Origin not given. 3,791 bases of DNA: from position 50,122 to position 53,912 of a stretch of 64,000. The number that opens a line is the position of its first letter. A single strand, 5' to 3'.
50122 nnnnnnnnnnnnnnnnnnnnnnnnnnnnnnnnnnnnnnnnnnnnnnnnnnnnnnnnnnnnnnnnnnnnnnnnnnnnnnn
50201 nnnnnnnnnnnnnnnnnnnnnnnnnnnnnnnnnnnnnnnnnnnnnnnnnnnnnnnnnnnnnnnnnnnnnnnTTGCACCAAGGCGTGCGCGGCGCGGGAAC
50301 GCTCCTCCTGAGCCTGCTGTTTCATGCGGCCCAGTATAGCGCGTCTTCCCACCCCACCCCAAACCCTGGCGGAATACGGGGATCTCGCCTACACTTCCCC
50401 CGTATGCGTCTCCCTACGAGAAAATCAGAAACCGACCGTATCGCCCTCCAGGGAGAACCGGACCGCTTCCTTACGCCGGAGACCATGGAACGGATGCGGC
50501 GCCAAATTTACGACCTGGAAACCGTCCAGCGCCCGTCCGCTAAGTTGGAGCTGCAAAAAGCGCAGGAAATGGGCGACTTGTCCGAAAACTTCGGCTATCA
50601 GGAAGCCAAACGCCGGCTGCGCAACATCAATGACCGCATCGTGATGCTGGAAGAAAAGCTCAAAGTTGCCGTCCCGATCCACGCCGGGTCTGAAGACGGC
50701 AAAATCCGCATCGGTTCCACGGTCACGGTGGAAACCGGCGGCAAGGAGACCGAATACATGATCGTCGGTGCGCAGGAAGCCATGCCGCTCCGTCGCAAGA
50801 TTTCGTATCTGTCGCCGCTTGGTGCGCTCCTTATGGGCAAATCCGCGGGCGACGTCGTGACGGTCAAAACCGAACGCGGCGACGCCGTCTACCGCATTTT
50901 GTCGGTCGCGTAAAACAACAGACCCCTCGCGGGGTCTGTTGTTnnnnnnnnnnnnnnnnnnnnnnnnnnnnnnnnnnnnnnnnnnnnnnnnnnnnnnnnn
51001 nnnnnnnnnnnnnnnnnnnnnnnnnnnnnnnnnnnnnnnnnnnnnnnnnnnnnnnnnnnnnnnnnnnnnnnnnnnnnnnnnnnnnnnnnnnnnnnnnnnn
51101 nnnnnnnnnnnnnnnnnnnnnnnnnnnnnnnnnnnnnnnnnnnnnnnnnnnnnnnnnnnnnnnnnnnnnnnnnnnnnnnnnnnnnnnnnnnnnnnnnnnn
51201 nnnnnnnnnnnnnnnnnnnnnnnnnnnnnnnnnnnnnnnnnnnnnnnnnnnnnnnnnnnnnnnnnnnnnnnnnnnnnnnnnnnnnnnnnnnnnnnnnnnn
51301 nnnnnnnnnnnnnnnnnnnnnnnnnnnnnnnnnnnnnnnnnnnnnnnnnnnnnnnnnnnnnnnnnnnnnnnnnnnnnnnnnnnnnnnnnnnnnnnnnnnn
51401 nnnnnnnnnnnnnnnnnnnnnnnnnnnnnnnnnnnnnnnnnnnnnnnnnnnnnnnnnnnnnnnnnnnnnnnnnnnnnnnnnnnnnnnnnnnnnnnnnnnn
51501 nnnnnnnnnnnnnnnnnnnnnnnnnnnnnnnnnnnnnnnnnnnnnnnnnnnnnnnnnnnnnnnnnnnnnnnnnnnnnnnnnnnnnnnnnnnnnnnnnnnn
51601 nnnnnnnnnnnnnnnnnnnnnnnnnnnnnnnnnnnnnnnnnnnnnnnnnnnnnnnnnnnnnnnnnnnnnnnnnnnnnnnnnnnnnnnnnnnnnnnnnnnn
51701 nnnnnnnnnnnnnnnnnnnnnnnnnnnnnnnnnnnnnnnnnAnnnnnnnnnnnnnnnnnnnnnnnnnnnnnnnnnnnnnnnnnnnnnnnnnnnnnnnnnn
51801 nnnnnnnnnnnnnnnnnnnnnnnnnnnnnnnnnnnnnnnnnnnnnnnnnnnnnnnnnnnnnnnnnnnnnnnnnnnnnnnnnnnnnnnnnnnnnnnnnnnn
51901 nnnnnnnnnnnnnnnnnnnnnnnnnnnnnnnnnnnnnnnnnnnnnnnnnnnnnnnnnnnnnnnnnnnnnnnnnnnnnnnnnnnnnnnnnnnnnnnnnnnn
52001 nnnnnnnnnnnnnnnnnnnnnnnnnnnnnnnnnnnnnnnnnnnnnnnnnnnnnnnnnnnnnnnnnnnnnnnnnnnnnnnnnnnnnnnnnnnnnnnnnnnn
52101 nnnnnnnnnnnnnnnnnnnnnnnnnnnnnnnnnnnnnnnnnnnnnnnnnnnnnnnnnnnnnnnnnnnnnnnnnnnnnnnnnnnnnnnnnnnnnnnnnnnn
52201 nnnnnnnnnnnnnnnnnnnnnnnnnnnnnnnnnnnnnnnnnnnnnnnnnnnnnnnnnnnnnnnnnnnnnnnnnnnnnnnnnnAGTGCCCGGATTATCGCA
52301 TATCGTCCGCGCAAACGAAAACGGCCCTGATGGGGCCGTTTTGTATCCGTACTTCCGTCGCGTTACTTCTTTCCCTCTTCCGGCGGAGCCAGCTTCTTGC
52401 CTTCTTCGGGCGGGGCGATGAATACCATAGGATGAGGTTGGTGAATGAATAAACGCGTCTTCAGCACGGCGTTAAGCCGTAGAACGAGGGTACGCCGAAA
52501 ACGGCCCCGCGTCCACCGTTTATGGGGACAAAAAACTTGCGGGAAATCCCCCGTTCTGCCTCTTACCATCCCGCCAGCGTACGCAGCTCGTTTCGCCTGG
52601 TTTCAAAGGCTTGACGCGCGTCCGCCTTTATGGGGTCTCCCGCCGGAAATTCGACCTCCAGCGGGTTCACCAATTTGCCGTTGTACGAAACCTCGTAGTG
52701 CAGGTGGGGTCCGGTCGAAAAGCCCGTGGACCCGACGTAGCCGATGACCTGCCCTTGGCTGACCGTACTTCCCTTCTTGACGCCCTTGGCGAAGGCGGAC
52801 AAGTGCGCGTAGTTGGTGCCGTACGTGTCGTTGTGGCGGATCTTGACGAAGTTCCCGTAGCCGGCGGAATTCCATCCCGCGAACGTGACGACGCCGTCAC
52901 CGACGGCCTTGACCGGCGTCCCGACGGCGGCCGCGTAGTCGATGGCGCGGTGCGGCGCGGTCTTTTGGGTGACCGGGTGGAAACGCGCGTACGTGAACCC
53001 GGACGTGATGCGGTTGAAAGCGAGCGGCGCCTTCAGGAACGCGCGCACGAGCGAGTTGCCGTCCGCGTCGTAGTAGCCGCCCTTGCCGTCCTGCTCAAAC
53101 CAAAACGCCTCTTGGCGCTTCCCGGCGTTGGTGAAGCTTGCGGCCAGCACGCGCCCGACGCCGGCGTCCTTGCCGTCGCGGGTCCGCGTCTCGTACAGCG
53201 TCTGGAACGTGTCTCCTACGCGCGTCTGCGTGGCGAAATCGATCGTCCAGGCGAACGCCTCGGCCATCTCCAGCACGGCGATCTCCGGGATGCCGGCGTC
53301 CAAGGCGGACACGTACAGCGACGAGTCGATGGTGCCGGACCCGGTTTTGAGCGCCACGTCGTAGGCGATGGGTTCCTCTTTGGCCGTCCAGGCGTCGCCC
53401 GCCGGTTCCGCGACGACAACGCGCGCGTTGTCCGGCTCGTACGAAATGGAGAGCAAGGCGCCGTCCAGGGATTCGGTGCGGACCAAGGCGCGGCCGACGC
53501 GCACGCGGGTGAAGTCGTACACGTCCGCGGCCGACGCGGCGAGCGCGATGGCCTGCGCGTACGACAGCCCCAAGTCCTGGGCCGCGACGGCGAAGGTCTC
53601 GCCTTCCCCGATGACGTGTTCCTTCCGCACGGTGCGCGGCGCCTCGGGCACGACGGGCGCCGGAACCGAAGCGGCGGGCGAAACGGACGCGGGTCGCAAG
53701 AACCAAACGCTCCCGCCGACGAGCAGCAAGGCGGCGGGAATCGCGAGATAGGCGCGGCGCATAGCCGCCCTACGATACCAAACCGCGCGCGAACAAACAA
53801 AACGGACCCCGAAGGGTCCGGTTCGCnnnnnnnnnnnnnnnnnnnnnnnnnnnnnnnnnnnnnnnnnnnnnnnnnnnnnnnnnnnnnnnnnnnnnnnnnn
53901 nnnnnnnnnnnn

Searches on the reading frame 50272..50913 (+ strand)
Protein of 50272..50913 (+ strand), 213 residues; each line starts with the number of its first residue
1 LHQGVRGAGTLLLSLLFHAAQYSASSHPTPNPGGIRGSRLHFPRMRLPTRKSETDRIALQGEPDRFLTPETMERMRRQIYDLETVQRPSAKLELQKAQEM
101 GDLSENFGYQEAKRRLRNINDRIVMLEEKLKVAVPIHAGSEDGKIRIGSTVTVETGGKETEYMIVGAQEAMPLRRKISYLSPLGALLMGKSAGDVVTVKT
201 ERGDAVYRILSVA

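Call 50: search_protein_families(library=pfam, proteins=[window:50272-50913:+], max_evalue=0.01)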
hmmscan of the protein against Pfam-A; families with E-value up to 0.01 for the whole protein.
window:50272-50913:+ (213 aa): 2 families
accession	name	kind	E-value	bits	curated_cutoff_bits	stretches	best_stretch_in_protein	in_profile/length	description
PF01272.25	GreA_GreB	-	5.9e-21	74.7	26.9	1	142-212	3-75/77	Transcription elongation factor, GreA/GreB, C-term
PF03449.20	GreA_GreB_N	-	8.3e-18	64.8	24.5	1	67-133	3-69/71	Transcription elongation factor, N-terminal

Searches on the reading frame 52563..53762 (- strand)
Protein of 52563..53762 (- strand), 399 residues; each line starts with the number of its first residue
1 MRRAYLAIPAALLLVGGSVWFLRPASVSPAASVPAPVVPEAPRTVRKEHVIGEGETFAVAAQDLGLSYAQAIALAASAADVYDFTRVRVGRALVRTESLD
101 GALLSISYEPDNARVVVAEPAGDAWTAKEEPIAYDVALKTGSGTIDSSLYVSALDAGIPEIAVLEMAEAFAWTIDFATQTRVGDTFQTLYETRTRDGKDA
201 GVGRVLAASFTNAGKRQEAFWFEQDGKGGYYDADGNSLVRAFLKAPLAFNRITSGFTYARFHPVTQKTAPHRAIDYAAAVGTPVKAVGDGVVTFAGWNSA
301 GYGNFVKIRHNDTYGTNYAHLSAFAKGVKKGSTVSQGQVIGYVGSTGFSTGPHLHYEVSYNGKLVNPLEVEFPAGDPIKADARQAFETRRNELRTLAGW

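Call 3: search_protein_families(library=pfam, proteins=[window:52563-53762:-], max_evalue=1)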
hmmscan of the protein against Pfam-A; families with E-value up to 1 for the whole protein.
window:52563-53762:- (399 aa): 3 families
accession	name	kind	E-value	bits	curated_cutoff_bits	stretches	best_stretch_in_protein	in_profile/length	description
PF01551.29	Peptidase_M23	-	8.1e-35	119.3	28.7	1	270-367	2-96/96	Peptidase family M23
PF19425.4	Csd3_N2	-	6.1e-12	46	27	1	142-256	10-120/122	Csd3 second domain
PF10076.14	Phage_Mu_Gp48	-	0.11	12.8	37.4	1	153-192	93-134/150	Bacteriophage Mu-like, Gp48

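Call 4: search_protein_families(library=ncbifam, proteins=[window:52563-53762:-], max_evalue=1)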
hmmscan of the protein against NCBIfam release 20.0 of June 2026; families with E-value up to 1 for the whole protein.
window:52563-53762:- (399 aa): 14 families
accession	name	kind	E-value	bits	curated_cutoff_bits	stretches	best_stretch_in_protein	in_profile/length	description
NF053824.1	PdgNdpepShyC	equivalog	6e-77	259.4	700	1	39-390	65-412/429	peptidoglycan DD-endopeptidase ShyC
NF008652.0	PRK11649.1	equivalog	3.1e-56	190.9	341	1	45-388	94-427/439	murein DD-endopeptidase MepM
NF053825.1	PdgNdpepShyA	equivalog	1.3e-53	182.3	700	1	48-396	73-418/425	peptidoglycan DD-endopeptidase ShyA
NF052530.1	Heli_ShapePgp3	exception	1.2e-20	73.7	300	1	244-369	142-262/270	peptidoglycan metallopeptidase Pgp3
NF008123.1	PRK10871.1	equivalog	2e-19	70.2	311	1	272-369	266-360/365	murein hydrolase activator NlpD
NF052336.1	PdgHdaseHSB100310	equivalog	2.3e-19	69.9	500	1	260-364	46-147/316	peptidoglycan hydrolase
NF050804.1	CellDivDipMCaul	equivalog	7.2e-19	68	900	1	274-361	531-616/634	cell division endopeptidase DipM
NF040883.1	amid_act_ActS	equivalog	2.8e-16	59.5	375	1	271-370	136-232/242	amidase activator ActS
NF041208.1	celldiv_DipM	equivalog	3.2e-12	46.4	740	1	272-367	320-413/419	cell division endopeptidase DipM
NF008644.1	PRK11637.1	equivalog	1e-10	41.2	270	1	271-368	286-380/385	murein hydrolase activator EnvC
NF052529.1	PG_M23_Pgp6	exception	2.1e-10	39.9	600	1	270-369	334-430/452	peptidoglycan metallopeptidase Pgp6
NF053738.1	S2SprSpoIIQBc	equivalog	7.9e-10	38.8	250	1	284-369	137-221/232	stage II sporulation protein SpoIIQ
NF047755.1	LIC_10271_M23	exception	7e-06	25.9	180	1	269-343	115-186/207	LIC_10271 family cell wall hydrolase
NF047657.1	CellWlHdaseLepto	equivalog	6.5e-05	22.5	400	1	267-345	124-199/221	hypothetical protein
